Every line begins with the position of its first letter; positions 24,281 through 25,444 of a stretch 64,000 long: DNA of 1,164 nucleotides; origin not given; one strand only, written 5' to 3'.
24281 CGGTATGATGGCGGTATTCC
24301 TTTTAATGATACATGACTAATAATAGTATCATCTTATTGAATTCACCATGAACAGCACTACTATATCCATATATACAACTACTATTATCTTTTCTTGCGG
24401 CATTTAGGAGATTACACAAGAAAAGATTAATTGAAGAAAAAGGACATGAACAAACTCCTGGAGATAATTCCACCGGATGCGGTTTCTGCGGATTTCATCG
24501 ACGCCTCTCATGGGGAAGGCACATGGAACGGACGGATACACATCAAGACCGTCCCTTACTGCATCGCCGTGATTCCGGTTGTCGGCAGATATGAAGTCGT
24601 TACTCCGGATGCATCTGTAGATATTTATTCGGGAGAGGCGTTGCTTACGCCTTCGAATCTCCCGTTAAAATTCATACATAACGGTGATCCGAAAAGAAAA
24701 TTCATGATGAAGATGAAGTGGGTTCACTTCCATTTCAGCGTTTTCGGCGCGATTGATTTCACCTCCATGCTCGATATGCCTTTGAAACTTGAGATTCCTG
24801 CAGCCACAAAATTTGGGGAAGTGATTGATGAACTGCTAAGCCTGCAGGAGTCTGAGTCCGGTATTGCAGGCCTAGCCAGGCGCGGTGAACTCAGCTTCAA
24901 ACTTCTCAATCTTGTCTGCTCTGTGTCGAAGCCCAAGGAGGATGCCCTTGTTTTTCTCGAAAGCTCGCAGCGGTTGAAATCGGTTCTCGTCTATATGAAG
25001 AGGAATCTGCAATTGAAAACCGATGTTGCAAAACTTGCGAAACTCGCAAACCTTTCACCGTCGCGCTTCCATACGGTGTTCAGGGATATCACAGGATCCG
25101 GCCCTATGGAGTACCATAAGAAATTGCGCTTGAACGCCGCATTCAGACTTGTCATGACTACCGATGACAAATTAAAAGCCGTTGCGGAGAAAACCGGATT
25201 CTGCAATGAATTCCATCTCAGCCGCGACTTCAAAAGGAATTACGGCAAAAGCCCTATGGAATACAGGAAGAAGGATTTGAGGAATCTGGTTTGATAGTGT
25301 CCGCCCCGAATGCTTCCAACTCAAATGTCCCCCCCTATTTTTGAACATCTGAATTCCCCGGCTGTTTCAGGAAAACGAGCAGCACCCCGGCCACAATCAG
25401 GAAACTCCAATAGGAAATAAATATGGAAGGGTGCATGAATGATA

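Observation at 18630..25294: Orphan glycyl-radical enzyme coupled to a secreted DUF2961/GH172-like protein, with a broken Fe-ADH and a divergent AraC regulator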

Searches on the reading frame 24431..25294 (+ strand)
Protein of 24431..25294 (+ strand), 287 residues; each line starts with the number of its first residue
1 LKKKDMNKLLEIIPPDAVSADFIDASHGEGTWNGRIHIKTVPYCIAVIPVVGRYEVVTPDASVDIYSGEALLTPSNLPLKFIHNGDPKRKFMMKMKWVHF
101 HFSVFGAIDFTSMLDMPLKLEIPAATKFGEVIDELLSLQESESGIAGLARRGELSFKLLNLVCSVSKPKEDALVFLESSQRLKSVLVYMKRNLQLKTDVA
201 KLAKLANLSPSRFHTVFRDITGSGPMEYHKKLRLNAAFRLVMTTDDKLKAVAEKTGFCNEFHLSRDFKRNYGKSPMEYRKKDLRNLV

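Call 3: search_protein_families(library=pfam, proteins=[window:24431-25294:+], max_evalue=0.01)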
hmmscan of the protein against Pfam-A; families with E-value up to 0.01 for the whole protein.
window:24431-25294:+ (287 aa): 2 families
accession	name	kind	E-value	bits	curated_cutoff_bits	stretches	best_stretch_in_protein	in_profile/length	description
PF12833.13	HTH_18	-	1.6e-19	70.4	33.6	1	202-280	1-79/80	Helix-turn-helix domain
PF00165.29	HTH_AraC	-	1.3e-16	60.7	26.6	2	243-280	6-42/42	Bacterial regulatory helix-turn-helix proteins, AraC family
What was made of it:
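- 24431..25294 (+): AraC-family regulator, divergent from the GRE. Pfam HTH_18 1.6e-19 and HTH_AraC 1.3e-16 (call 3).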

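Call 4: search_protein_families(library=ncbifam, proteins=[window:24431-25294:+], max_evalue=0.01)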
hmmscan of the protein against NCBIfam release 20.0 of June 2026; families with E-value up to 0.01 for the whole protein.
window:24431-25294:+ (287 aa): 26 families (the best 25 are shown)
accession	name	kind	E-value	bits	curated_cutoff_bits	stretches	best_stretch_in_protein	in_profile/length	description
NF007860.0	PRK10572.1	equivalog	6.8e-18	64.5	208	1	50-282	56-285/292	arabinose operon transcriptional regulator AraC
NF006902.0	PRK09393.1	equivalog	7.4e-16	58.2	425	1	177-281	217-321/327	transcriptional regulator FtrA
NF049932.1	TranspRegBtr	equivalog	4.8e-14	51.8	900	1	186-285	170-269/531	bacillibactin transport transcriptional regulator Btr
NF010028.0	PRK13503.1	equivalog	5.3e-13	49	288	1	137-282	132-273/278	HTH-type transcriptional activator RhaS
NF047455.1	TF_Staph_AryK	equivalog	1.2e-12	46.9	850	1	162-281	139-258/759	transcriptional regulator AryK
NF040475.1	chlor_reg_RclR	equivalog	2.2e-12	46.9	400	1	175-281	172-278/284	reactive chlorine-specific transcriptional regulator RclR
TIGR04094.1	adjacent_YSIRK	equivalog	8.4e-12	44.7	200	1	177-279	282-383/383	YSIRK-targeted surface antigen transcriptional regulator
NF010026.0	PRK13501.1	equivalog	4.6e-09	35.9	363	1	166-284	162-280/290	HTH-type transcriptional activator RhaR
NF052371.1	TransRegGbdRPseu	equivalog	8.1e-09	35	480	1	179-282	224-327/365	choline metabolism transcriptional regulator GbdR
NF033869.1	viru_reg_Rsp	equivalog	9.7e-09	34.2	400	1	181-280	148-247/701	AraC family transcriptional regulator Rsp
NF047788.1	TransRegPocR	equivalog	3.7e-08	33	500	1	178-283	187-292/296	transcriptional regulator PocR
NF007243.0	PRK09685.1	equivalog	4.1e-07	29.7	199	1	201-281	220-301/303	transcriptional regulator FeaR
NF012144.2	ramA_TF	equivalog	7.6e-07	29.5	180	1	179-281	4-106/108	RamA family antibiotic efflux transcriptional regulator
NF007584.0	PRK10219.1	equivalog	5.4e-06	26.7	174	1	182-281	7-106/107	superoxide response transcriptional regulator SoxS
NF041686.2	ant_diox_reg_AndR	equivalog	9.1e-05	22.2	350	1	188-277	225-316/321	anthranilate 1,2-dioxygenase regulatory protein AndR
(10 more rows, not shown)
